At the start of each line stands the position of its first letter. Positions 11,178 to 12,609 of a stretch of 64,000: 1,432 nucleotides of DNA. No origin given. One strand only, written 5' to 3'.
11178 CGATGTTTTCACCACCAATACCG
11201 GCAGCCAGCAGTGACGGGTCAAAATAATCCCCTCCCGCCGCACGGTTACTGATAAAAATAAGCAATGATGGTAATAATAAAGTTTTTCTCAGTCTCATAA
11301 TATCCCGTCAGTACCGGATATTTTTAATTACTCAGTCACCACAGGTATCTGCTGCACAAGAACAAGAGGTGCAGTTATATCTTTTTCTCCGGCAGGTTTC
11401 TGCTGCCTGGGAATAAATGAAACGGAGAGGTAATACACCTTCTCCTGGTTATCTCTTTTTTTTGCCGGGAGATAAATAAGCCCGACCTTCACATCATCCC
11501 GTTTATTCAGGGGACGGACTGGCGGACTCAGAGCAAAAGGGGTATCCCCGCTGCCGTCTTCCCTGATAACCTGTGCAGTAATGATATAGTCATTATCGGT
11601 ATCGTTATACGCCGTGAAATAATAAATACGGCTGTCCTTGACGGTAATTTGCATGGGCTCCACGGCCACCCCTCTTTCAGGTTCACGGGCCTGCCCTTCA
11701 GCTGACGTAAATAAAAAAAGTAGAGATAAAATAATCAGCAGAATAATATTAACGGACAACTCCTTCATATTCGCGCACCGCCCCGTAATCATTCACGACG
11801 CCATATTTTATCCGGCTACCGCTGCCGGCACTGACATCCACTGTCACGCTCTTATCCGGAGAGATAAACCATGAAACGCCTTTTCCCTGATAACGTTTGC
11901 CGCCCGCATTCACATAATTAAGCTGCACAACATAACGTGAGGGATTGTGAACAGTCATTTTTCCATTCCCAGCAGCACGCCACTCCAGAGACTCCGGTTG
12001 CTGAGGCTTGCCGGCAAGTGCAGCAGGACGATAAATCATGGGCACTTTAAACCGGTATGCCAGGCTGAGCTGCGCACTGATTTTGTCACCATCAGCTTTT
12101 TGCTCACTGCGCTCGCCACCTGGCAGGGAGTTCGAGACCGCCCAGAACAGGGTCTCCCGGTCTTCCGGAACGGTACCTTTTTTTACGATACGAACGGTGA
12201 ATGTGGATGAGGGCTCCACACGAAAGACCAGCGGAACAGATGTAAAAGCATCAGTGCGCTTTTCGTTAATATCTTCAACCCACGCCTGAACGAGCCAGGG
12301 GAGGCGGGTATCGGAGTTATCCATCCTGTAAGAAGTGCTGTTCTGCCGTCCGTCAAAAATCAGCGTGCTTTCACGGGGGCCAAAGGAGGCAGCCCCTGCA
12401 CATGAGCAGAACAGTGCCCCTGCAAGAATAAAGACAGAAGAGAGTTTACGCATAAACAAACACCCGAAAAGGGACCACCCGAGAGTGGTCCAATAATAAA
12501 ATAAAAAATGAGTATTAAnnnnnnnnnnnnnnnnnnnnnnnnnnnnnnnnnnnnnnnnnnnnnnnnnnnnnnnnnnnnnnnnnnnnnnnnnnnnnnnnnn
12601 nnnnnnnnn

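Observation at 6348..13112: Seven-gene chaperone-usher operon with 987P/CS18-type architecture, including a truncated chaperone-like gene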

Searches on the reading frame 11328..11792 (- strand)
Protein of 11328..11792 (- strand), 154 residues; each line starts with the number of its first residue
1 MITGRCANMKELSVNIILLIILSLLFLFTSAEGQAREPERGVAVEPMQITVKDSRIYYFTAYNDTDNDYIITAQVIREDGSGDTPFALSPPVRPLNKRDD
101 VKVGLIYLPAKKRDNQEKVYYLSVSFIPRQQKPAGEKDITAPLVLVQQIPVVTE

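Call 3: search_protein_families(library=pfam, proteins=[window:11328-11792:-], max_evalue=0.01)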
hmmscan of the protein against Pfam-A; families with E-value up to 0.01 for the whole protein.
window:11328-11792:- (154 aa): 1 family
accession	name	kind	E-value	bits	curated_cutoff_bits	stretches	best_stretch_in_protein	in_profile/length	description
PF00345.26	PapD_N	-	2.3e-08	34.5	23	1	57-151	18-118/126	Pili and flagellar-assembly chaperone, PapD N-terminal domain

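Call 6: search_protein_families(library=ncbifam, proteins=[window:11328-11792:-], max_evalue=0.01)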
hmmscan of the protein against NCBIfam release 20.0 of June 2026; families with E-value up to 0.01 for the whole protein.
window:11328-11792:- (154 aa): 6 families
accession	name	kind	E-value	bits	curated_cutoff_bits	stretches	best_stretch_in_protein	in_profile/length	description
NF011735.0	PRK15188.1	equivalog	0.00033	20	365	1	21-132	8-121/228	fimbrial chaperone protein BcfB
NF011827.0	PRK15299.1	equivalog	0.00037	20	375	1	63-131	46-117/227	fimbrial chaperone protein StiB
NF011773.0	PRK15233.1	exception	0.00082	18.9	352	1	53-131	54-132/250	SEF14/SEF18 fimbria chaperone SefB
NF011755.1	PRK15208.1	exception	0.0018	17.7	360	1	63-139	42-119/225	long polar fimbrial biogenesis chaperone LpfB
NF011742.0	PRK15195.1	equivalog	0.002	17.4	327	1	17-135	5-122/230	type 1 fimbria chaperone FimC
NF011789.1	PRK15253.1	exception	0.0061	16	500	1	84-136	68-121/227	fimbrial biogenesis chaperone StcB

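Call 21: search_solved_structures(query=window:11328-11768:-, max_evalue=0.01, show_alignments=2)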
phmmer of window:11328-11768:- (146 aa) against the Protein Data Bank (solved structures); distinct sequences matched with E-value up to 0.01: 1.
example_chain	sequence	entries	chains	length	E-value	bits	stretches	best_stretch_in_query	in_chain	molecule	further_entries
4djm_A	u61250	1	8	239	0.0095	19.2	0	51-123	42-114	DraB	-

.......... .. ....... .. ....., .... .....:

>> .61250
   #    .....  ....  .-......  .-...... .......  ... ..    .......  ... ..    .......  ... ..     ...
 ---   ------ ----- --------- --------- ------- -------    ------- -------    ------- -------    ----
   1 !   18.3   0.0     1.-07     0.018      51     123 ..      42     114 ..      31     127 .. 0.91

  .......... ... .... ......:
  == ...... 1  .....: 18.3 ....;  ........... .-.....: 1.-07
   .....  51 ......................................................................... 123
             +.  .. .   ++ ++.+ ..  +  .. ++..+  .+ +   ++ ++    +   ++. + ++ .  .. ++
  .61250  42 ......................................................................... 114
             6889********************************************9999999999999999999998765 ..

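Call 22: find_homologous_proteins(query=window:11328-11768:-, max_evalue=0.001)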
Query window:11328-11768:- (146 aa): 98 proteins with E <= 0.001 among 125 candidates.
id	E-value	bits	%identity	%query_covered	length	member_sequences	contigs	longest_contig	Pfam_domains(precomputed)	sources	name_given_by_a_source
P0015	4.4e-86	304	98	100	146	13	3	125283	PF00345.27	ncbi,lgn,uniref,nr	ncbi:fimbria/pilus periplasmic chaperone [Escherichia albertii]|uniref:fimbria/pilus periplasmic cha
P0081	5.4e-77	274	88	100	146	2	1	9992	PF00345.27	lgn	-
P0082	3.1e-74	265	84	100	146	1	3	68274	PF00345.27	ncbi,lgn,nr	ncbi:fimbria/pilus periplasmic chaperone [Escherichia coli]|nr:fimbria/pilus periplasmic chaperone [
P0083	5.3e-74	265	84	100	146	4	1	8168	PF00345.27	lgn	-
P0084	8.8e-74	264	84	100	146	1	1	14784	PF00345.27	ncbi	-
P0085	2.2e-73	263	84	100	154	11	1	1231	PF00345.27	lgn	-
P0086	2.3e-73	263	83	100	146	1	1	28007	PF00345.27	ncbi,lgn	-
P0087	2.5e-73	262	83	100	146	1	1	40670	PF00345.27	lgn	-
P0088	5.8e-73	261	83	100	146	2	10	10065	PF00345.27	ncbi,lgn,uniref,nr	ncbi:fimbria/pilus periplasmic chaperone [Escherichia coli]|uniref:fimbria/pilus periplasmic chapero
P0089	1.2e-72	260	82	100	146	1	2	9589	PF00345.27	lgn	-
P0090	3.1e-72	259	82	100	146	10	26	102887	PF00345.27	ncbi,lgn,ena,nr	ncbi:molecular chaperone [Escherichia albertii]|nr:fimbria/pilus periplasmic chaperone [Escherichia 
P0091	7.5e-72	258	81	100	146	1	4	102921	PF00345.27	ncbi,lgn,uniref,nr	ncbi:molecular chaperone [Escherichia coli]|uniref:fimbria/pilus periplasmic chaperone n=1 Tax=Esche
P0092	1.0e-71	257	80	100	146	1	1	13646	PF00345.27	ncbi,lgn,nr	ncbi:TPA: molecular chaperone [Escherichia coli]|nr:molecular chaperone [Escherichia coli]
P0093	3.6e-71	255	82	100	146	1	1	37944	PF00345.27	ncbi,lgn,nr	ncbi:fimbria/pilus periplasmic chaperone [Escherichia coli]|nr:fimbria/pilus periplasmic chaperone [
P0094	9.8e-70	251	80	100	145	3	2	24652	PF00345.27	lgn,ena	-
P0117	1.9e-62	227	75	100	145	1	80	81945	PF00345.27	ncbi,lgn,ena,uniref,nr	ncbi:CS12 fimbria chaperone protein [Escherichia coli]|uniref:fimbria/pilus periplasmic chaperone n=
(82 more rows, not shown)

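Call 23: find_encoding_contigs(protein=P0117, flank=10000, max_places=4)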
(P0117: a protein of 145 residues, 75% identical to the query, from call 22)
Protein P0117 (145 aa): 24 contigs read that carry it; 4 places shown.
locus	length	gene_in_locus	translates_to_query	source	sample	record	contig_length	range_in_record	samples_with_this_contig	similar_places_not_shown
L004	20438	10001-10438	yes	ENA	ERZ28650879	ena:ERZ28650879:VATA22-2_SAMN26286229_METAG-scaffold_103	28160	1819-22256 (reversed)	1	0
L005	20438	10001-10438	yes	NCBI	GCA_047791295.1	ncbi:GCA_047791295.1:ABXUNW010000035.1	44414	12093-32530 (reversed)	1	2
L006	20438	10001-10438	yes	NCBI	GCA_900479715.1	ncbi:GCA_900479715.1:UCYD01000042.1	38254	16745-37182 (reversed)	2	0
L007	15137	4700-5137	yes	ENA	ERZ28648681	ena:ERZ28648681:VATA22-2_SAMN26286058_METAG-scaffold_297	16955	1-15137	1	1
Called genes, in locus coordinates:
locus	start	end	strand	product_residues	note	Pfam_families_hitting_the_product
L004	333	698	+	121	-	PF01527:HTH_Tnp_1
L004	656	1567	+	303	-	PF13276:HTH_21, PF00665:rve, PF13683:rve_3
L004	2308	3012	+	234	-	PF12833:HTH_18, PF00165:HTH_AraC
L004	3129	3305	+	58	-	-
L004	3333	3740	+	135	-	PF01527:HTH_Tnp_1 (weak)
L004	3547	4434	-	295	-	PF13276:HTH_21, PF00665:rve, PF13683:rve_3, PF13333:rve_2 (weak)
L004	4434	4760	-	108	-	PF01527:HTH_Tnp_1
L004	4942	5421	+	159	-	PF13276:HTH_21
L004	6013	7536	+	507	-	PF00078:RVT_1, PF08388:GIIM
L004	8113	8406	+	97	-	PF03400:DDE_Tnp_IS1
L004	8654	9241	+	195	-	PF00419:Fimbrial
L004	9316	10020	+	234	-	PF00345:PapD_N, PF02753:PapD_C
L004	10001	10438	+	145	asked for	PF00345:PapD_N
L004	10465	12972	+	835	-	PF13954:PapC_N, PF00577:Usher, PF13953:PapC_C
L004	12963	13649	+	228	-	PF00345:PapD_N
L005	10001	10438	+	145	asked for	PF00345:PapD_N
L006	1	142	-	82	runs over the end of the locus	-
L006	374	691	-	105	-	-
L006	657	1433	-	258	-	-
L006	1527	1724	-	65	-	-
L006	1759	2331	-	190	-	PF00239:Resolvase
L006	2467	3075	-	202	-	PF07929:PRiA4_ORF3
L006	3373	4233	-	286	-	PF12833:HTH_18, PF00165:HTH_AraC, PF06445:GyrI-like (weak)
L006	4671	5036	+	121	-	PF01527:HTH_Tnp_1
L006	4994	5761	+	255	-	PF13276:HTH_21, PF00665:rve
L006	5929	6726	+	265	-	PF12833:HTH_18, PF00165:HTH_AraC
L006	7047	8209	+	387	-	PF01527:HTH_Tnp_1 (weak), PF13276:HTH_21, PF00665:rve, PF13683:rve_3, PF13333:rve_2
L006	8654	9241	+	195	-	PF00419:Fimbrial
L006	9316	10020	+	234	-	PF00345:PapD_N, PF02753:PapD_C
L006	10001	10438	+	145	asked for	PF00345:PapD_N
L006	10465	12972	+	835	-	PF13954:PapC_N, PF00577:Usher, PF13953:PapC_C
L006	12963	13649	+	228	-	PF00345:PapD_N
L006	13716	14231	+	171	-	PF00419:Fimbrial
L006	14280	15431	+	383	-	-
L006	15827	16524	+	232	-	PF03811:Zn_ribbon_InsA, PF12759:HTH_Tnp_IS1, PF03400:DDE_Tnp_IS1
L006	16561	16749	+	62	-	-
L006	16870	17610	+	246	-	PF00589:Phage_integrase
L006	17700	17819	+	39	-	-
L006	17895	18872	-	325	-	PF01051:Rep3_N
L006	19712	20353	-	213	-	-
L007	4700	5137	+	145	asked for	PF00345:PapD_N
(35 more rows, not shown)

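Call 25: search_dna_similar(query=L006:8654-9241:+, collection=plasmids, mode=protein, max_rows=30)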
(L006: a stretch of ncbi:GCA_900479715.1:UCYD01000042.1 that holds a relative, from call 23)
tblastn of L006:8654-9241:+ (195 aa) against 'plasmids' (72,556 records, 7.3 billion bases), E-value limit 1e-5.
Records with a match: 66; places in all: 71; records where one place covers at least 80% of the query: 62.
Best place of each record, by identity: 95-99% 1; 80-90% 1; <60% 64.
By first word of the organism name: Escherichia 46; Salmonella 15; Pantoea 3; Klebsiella 1; Pectobacterium 1.
By predicted mobility (MOB-suite, as given by PLSDB): conjugative 52; non-mobilizable 7; mobilizable 7.
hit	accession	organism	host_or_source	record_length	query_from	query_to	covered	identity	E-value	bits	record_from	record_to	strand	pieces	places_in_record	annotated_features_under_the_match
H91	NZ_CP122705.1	Escherichia coli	Sus scrofa,feces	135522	1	195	100%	96.9%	7e-90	294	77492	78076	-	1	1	fimbrial protein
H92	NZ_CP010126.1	Escherichia coli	cow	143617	1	192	98%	82.8%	1e-76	256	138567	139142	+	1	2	fimbrial protein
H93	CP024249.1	Escherichia coli O182:H21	-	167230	1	192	98%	52.0%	1e-35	139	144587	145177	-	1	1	none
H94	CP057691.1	Escherichia coli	culture,Pooled pig faecal samples ...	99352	1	193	99%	51.2%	1e-37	144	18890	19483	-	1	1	fimbrial protein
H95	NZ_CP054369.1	Escherichia coli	Homo sapiens,whole organism,rectal swab ...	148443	1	194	99%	50.8%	9e-27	113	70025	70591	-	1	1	fimbrial protein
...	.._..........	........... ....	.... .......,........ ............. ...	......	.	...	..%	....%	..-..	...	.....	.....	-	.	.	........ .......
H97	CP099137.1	Escherichia coli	culture,Pooled soil sample collected ...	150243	1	194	99%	50.8%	9e-27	113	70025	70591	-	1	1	type 1 fimbrial protein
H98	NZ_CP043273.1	Escherichia albertii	Crow,genomic DNA,cloacal swab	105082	1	193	99%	51.0%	4e-25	108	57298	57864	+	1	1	fimbrial protein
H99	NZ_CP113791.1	Klebsiella variicola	Homo sapiens,culture,stool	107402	1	195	100%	50.2%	6e-28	116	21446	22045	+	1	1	fotA: CS18 fimbrial major subunit FotA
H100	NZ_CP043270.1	Escherichia albertii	Crow,genomic DNA,cloacal swab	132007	1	193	99%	50.5%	5e-25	108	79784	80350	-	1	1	fimbrial protein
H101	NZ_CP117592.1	Escherichia albertii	whole organism,bird (unidentified ...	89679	1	193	99%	50.5%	9e-25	107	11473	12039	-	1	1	fimbrial protein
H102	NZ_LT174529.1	Escherichia coli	-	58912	1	192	98%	50.8%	2e-30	123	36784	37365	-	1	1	fimbrial protein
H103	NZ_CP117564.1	Escherichia albertii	Columba livia,whole organism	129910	1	193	99%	50.0%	5e-25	108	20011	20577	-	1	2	fimbrial protein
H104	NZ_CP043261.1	Escherichia albertii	Brown Headed Cow Bird,genomic ...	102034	1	193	99%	50.0%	4e-25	108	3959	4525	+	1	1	fimbrial protein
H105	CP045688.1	Escherichia albertii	Brown Headed Cow Bird,genomic ...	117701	1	193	99%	50.0%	4e-25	108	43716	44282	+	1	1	fimbrial protein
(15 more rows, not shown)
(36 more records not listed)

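Call 34: search_protein_representatives(protein=window:11328-11768:-)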
Query: 146 residues. Proteins with E-value up to 0.001 (for the whole library): 28; up to 1e-10: 23; up to 1e-30: 2. The best 28 are listed.
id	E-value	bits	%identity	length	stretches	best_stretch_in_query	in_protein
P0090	9.7e-73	258.8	82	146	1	1-146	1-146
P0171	7.1e-46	171.8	76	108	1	39-146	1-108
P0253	4.1e-30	120.8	48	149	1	14-144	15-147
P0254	7.4e-26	107.0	51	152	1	14-144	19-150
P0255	3.6e-24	101.6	42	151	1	5-143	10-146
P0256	2.6e-23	98.8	42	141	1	16-145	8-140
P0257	6.8e-23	97.4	46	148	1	15-144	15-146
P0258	1.8e-22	96.0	45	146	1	9-143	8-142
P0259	2.8e-22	95.4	45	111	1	35-145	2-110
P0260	3.8e-22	95.0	40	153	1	17-143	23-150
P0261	5.4e-22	94.5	46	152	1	30-146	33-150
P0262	7.4e-22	94.1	43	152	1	5-144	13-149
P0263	1.6e-21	93.0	47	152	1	9-144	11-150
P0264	2.2e-21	92.5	39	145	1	24-144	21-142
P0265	8.8e-21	90.6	41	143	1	10-144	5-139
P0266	2.3e-20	89.3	32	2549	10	70-139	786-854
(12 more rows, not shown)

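Call 44: predict_structure(alignment_id=A1)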
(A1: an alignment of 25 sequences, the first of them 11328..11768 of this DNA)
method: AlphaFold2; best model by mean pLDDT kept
length: 146 residues; sequences in the alignment: 25
mean_pLDDT: 88.6   pTM: 0.74
mean pLDDT of the five models: 88.6, 86.8, 86.7, 84.7, 84.3
residues with pLDDT >= 90: 89; 70-90: 44; 50-70: 13; < 50: 0
segments of 3 or more residues with pLDDT < 50: none
pLDDT, mean of each block of 10 residues (from residue 1): 79 89 73 94 93 96 97 92 97 97 68 97 77 89 93
secondary structure, 60 per line:
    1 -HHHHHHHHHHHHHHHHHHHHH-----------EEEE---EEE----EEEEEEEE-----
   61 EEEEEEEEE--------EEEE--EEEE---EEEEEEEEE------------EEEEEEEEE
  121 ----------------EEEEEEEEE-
elements in order: H2-22 E34-37 E41-43 E48-55 E61-69 E78-81 E84-87 E91-99 E112-120 E137-145

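Call 48: fold_search(model_id=the predicted structure, library=pdb)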
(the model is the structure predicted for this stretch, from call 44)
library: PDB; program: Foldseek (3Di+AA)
matches with E <= 10: 1984; with E <= 0.001: 107
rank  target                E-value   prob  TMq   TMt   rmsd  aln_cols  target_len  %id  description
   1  4b0m_M                5.6e-08  1.00  0.61  0.44   5.0       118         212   17  Complex of the Caf1AN usher domain, Caf1M chaperone and Caf1 subunit from Yersinia pestis (released 2012-09-26)
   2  1p5u_A                1.4e-07  1.00  0.64  0.46   4.1       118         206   18  X-ray structure of the ternary Caf1M:Caf1:Caf1 chaperone:subunit:subunit complex (released 2003-06-24)
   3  4djm_D                1.5e-07  1.00  0.64  0.46   3.1       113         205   18  Crystal structure of the E. coli chaperone DraB (released 2013-01-16)
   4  3dos_A                1.7e-07  1.00  0.57  0.43   4.6       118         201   18  Crystal structure of the complex of the Caf1M chaperone with the mini-fiber of two Caf1 subunits (Caf1:Caf1), carrying (released 2009-07-14)
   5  1z9s_A                1.8e-07  1.00  0.59  0.45   4.3       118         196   18  Crystal Structure of the native chaperone:subunit:subunit Caf1M:Caf1:Caf1 complex (released 2005-06-21)
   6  3dsn_A                1.9e-07  1.00  0.57  0.43   4.6       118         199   18  Crystal structure of the complex of the Caf1M chaperone with the mini-fiber of two Caf1 subunits (Caf1:Caf1), carrying (released 2009-07-14)
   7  4djm_A                2.0e-07  1.00  0.62  0.47   3.3       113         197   17  Crystal structure of the E. coli chaperone DraB (released 2013-01-16)
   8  2co6_B                2.1e-07  1.00  0.61  0.45   4.4       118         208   12  Salmonella enterica SafA pilin in complex with the SafB chaperone (Type I) (released 2006-06-27)
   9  1l4i_A                3.4e-07  1.00  0.58  0.46   3.6       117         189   16  Crystal Structure of the Periplasmic Chaperone SfaE (released 2002-06-12)
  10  4djm_E                3.6e-07  1.00  0.64  0.48   3.1       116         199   17  Crystal structure of the E. coli chaperone DraB (released 2013-01-16)
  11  4djm_C                4.0e-07  1.00  0.64  0.47   3.2       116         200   17  Crystal structure of the E. coli chaperone DraB (released 2013-01-16)
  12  3jwn_C                5.8e-07  1.00  0.65  0.48   2.5       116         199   18  Complex of FimC, FimF, FimG and FimH (released 2010-06-16)
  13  1l4i_B                5.8e-07  1.00  0.62  0.48   2.7       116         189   17  Crystal Structure of the Periplasmic Chaperone SfaE (released 2002-06-12)
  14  4djm_B                6.1e-07  1.00  0.62  0.46   3.6       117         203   16  Crystal structure of the E. coli chaperone DraB (released 2013-01-16)
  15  3dsn_D                6.1e-07  1.00  0.56  0.45   5.1       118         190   17  Crystal structure of the complex of the Caf1M chaperone with the mini-fiber of two Caf1 subunits (Caf1:Caf1), carrying (released 2009-07-14)
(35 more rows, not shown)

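Call 86: search_protein_families(library=pfam, proteins=[P0266], max_evalue=0.001)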
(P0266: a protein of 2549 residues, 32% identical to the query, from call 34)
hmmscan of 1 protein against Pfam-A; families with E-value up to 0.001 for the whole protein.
P0266 (2549 aa): 9 families
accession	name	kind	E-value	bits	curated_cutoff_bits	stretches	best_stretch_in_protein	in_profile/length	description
PF07654.21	C1-set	-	4.7e-142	463.1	21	13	149-220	12-85/86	Immunoglobulin C1-set domain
PF07679.22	I-set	-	5.7e-32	110.1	23.7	0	649-713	5-64/90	Immunoglobulin I-set domain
PF13927.12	Ig_3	-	2.9e-28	98.6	30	1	139-217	1-77/78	Immunoglobulin domain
PF08205.18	C2-set_2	-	2.9e-23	82.2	21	0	138-221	3-85/89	CD80-like C2-set immunoglobulin domain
PF10410.14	DnaB_bind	-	3.6e-10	40.4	20.6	0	356-371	30-45/56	DnaB-helicase binding domain of primase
PF15448.11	NTS_2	-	7.6e-09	36.4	25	0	1514-1536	6-28/50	N-terminal segments of P. falciparum erythrocyte membrane protein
PF24979.1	Death_EDAR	-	5.4e-08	33.1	27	0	374-400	29-55/74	EDAR death domain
PF11113.13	Phage_head_chap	-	5.9e-07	29.9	25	0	732-751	1-20/56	Head assembly gene product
PF02725.20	Paramyxo_NS_C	-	2.9e-05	24.5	27.8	0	387-415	94-122/178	Non-structural protein C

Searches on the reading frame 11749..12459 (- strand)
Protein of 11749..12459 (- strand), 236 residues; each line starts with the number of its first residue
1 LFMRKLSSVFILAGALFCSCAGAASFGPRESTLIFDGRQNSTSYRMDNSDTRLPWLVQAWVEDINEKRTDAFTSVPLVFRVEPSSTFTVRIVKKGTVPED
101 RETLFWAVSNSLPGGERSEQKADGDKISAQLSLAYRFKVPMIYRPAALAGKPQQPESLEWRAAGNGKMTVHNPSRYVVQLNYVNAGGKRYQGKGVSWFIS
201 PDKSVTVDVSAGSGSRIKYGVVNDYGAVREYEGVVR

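Call 3: search_protein_families(library=pfam, proteins=[window:11749-12459:-], max_evalue=0.01)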
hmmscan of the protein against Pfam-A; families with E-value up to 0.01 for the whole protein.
window:11749-12459:- (236 aa): 2 families
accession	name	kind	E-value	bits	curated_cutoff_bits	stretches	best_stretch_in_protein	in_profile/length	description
PF00345.26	PapD_N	-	7.3e-22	78.1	23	1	28-148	4-125/126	Pili and flagellar-assembly chaperone, PapD N-terminal domain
PF02753.23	PapD_C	-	1.4e-08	35.3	22.8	1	170-229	1-62/63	Pili assembly chaperone PapD, C-terminal domain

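Call 6: search_protein_families(library=ncbifam, proteins=[window:11749-12459:-], max_evalue=0.01)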
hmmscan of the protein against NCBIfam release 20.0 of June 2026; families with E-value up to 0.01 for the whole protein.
window:11749-12459:- (236 aa): 19 families
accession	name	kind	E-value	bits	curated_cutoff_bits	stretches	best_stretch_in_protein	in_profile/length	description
NF011742.0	PRK15195.1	equivalog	1.2e-26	93.4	327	1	14-230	17-223/230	type 1 fimbria chaperone FimC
NF011823.0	PRK15295.1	equivalog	2.2e-26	92.5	309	1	13-229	9-220/227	fimbrial assembly chaperone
NF011755.1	PRK15208.1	exception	6.5e-26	91.1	360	1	23-229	17-217/225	long polar fimbrial biogenesis chaperone LpfB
NF007398.0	PRK09926.1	equivalog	2.4e-25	89.5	285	1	10-232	11-243/246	fimbrial chaperone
NF011827.0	PRK15299.1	equivalog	4.3e-22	78.7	375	1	6-228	4-219/227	fimbrial chaperone protein StiB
NF011818.0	PRK15290.1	equivalog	6.8e-20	71.5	317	1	32-229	45-236/243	fimbrial chaperone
NF011758.0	PRK15211.1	equivalog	8.6e-20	70.9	248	1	7-232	6-228/230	fimbrial chaperone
NF011770.1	PRK15224.1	exception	1.2e-19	70.8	475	1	44-227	57-236/246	pili assembly chaperone SafB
NF011790.0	PRK15254.1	equivalog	2.6e-19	69.4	370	1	7-228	7-226/247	fimbrial chaperone protein StdC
NF011813.0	PRK15285.1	equivalog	4.1e-19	69.2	447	1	9-227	12-227/250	fimbrial chaperone StfD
NF007392.0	PRK09918.1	subfamily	9.1e-19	67.7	183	1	8-181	13-176/236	fimbria/pilus chaperone family protein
NF011805.0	PRK15274.1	equivalog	2.4e-17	63.2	417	1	23-229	25-230/257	putative periplasmic fimbrial chaperone protein SteC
NF011735.0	PRK15188.1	equivalog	3.2e-17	62.6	365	1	8-228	13-219/228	fimbrial chaperone protein BcfB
NF011782.0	PRK15246.1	equivalog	7.1e-14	51.5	277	1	30-235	35-239/252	fimbrial assembly chaperone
NF011739.0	PRK15192.1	equivalog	3.9e-12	45.9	296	1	59-229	63-223/234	pili/flagellar-assembly chaperone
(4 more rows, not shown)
